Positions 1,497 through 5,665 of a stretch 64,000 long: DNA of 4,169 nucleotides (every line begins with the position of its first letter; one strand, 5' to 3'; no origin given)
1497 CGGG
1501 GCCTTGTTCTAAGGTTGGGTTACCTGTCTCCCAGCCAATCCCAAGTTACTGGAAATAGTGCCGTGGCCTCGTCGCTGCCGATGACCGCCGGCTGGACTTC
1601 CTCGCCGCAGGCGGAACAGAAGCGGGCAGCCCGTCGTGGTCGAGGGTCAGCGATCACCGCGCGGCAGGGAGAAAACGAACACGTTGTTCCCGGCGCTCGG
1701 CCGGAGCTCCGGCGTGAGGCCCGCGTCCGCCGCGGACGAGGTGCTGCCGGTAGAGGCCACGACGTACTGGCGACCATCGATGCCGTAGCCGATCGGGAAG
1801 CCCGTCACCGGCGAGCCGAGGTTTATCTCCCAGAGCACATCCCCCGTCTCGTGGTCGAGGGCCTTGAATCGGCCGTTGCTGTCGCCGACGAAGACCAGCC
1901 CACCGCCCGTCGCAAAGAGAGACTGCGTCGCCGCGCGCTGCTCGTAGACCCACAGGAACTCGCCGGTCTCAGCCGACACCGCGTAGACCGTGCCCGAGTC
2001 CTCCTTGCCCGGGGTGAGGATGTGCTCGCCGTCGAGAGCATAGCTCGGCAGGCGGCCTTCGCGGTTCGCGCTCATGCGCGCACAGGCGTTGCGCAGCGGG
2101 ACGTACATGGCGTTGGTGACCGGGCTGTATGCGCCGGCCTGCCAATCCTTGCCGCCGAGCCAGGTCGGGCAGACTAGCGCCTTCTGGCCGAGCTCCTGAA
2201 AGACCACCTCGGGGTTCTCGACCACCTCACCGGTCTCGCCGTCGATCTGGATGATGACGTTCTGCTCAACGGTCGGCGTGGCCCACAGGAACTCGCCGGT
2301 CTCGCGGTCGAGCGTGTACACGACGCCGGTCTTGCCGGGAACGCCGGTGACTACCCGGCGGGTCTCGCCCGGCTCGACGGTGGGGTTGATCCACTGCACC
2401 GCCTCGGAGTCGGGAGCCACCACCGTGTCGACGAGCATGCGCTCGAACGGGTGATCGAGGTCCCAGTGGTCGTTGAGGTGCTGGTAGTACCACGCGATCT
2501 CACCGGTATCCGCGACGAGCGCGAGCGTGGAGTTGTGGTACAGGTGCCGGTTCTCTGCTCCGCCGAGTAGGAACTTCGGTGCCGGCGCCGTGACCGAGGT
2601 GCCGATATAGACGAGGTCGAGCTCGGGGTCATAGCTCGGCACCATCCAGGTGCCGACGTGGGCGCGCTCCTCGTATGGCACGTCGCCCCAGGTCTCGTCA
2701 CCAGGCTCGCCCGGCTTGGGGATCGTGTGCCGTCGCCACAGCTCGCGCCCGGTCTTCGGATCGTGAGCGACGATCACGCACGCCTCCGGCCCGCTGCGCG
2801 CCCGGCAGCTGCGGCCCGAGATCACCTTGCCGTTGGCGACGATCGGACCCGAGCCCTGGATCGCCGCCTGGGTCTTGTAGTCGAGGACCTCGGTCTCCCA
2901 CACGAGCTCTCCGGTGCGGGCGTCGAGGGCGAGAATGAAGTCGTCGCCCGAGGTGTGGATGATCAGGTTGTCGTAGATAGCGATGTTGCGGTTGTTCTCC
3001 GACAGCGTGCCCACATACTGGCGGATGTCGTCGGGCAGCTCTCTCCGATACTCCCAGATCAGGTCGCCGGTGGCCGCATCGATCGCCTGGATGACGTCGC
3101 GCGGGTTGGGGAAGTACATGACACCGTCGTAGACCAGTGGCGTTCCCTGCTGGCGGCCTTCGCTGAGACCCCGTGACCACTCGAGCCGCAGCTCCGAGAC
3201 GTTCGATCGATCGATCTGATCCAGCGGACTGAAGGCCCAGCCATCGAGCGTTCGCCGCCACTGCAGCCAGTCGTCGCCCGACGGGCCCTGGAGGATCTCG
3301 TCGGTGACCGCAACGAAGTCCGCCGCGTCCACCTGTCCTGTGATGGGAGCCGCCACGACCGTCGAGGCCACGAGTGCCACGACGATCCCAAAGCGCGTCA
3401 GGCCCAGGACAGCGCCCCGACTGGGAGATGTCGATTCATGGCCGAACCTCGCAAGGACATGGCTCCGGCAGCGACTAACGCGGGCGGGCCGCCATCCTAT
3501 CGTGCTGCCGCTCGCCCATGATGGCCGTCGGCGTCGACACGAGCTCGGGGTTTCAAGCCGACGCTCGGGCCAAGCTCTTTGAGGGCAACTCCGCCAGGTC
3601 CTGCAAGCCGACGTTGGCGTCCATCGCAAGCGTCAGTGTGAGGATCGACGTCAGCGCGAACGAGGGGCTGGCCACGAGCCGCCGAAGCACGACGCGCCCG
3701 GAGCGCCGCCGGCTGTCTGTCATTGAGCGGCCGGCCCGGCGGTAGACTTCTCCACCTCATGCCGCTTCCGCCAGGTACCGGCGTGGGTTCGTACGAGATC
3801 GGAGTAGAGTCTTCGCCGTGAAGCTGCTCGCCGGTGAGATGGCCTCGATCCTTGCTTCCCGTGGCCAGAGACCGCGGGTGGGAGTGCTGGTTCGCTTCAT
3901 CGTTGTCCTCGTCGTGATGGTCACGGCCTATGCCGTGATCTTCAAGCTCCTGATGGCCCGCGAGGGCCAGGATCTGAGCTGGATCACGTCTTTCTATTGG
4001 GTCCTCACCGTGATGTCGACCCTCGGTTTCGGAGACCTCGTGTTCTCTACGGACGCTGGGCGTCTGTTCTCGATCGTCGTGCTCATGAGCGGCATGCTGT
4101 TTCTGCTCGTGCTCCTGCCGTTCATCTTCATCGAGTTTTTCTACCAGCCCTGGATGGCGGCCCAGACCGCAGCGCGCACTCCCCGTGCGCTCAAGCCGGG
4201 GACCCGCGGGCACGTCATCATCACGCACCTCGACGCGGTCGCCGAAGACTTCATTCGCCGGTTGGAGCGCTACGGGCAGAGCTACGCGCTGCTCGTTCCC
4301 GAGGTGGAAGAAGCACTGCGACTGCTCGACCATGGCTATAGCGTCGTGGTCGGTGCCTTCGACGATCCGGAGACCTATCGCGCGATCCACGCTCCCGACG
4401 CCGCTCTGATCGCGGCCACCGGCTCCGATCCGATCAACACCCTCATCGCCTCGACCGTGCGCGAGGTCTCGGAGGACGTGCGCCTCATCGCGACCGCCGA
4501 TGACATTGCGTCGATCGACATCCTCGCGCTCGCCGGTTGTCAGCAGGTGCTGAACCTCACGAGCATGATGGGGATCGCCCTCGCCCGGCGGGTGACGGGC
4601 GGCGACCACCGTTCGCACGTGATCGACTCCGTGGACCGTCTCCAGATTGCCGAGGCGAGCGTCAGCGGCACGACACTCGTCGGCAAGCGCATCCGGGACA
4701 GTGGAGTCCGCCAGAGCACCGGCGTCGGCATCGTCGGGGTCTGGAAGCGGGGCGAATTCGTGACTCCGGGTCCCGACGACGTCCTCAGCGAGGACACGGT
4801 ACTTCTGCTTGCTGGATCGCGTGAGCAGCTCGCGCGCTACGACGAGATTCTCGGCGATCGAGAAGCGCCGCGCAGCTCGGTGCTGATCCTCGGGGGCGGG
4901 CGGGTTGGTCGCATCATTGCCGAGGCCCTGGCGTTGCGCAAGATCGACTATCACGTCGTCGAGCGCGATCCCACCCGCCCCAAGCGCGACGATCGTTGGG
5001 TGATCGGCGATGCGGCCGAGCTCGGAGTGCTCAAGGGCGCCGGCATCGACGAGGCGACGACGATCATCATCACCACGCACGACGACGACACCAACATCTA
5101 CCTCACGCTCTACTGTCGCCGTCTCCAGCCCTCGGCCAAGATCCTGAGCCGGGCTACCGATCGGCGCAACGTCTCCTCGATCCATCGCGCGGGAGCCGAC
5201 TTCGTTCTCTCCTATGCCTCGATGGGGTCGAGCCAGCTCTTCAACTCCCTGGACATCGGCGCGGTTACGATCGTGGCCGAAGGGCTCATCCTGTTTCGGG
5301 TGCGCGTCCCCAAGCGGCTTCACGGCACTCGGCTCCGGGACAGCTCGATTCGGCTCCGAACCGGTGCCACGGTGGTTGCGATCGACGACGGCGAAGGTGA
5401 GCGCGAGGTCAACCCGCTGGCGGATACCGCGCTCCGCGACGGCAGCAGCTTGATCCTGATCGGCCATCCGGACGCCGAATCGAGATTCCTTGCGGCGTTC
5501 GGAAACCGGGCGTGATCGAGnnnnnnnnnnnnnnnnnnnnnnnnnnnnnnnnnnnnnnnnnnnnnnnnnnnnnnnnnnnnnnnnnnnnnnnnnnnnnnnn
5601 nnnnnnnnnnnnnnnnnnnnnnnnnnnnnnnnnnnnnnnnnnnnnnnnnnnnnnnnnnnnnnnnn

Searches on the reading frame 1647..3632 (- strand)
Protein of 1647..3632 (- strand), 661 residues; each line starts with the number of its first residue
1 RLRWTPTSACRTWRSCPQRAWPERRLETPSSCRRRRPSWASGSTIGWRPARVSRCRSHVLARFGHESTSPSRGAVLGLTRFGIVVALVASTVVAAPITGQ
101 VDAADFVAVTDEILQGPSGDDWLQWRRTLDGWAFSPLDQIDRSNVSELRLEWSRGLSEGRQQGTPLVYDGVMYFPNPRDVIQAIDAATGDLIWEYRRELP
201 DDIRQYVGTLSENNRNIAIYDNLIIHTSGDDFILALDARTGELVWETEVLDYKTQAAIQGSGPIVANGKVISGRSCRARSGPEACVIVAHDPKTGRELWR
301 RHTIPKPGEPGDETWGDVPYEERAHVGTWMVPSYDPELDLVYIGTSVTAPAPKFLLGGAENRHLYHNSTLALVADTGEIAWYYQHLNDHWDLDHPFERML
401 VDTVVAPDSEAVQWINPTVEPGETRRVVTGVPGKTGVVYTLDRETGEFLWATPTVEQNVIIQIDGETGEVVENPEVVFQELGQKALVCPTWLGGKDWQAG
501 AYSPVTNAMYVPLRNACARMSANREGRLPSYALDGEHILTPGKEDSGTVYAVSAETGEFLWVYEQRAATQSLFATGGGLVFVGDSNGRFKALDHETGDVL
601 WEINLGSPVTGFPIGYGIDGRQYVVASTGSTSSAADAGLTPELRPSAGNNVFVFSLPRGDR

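Call 22: search_protein_families(library=pfam, proteins=[window:1647-3632:-], max_evalue=0.0001)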
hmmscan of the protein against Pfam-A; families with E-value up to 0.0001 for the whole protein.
window:1647-3632:- (661 aa): 4 families
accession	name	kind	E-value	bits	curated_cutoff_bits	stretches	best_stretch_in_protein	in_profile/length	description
PF01011.28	PQQ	-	5.9e-63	213.9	26.7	2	122-452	1-338/595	Glucose/ethanol/alcohol dehydrogenase, beta-propeller domain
PF13360.13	PQQ_2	-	1.5e-29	103.8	27.6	2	149-304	54-197/233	Outer membrane protein assembly factor BamB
PF13570.13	Beta-prop_ACSF4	-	1.2e-10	41.7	133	1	548-615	114-183/329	Beta-alanine-activating enzyme, beta-propeller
PF25293.1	Beta-prop_EMC1_N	-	5.3e-05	23.4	34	0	178-255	40-109/219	EMC1 N-terminal beta-propeller domain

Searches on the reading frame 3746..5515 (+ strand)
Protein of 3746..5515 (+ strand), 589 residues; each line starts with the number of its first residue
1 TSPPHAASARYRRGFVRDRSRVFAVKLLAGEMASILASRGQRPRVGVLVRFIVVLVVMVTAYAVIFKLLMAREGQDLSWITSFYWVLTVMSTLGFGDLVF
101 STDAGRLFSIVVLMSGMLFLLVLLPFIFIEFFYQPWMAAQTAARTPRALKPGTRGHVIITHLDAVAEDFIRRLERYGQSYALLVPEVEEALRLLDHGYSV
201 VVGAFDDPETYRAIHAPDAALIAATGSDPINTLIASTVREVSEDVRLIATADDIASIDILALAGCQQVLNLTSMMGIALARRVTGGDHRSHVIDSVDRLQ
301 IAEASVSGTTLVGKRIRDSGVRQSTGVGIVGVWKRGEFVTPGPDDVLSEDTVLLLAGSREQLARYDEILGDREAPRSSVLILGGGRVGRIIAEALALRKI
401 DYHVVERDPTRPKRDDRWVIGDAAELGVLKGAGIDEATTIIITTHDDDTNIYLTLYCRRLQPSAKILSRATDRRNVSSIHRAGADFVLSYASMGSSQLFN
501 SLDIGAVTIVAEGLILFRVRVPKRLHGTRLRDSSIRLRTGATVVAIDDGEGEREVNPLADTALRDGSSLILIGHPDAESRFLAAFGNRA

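Call 22: search_protein_families(library=pfam, proteins=[window:3746-5515:+], max_evalue=0.0001)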
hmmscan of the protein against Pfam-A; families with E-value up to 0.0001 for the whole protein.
window:3746-5515:+ (589 aa): 3 families
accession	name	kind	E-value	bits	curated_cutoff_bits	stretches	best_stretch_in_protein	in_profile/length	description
PF02254.24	TrkA_N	-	1.3e-35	122.7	23.8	2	379-489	1-115/116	TrkA-N domain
PF02080.26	TrkA_C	-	4.8e-24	84.5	27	2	306-370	6-71/71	TrkA-C domain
PF07885.22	Ion_trans_2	-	9.8e-13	48.2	22.5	1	55-127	2-73/79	Ion channel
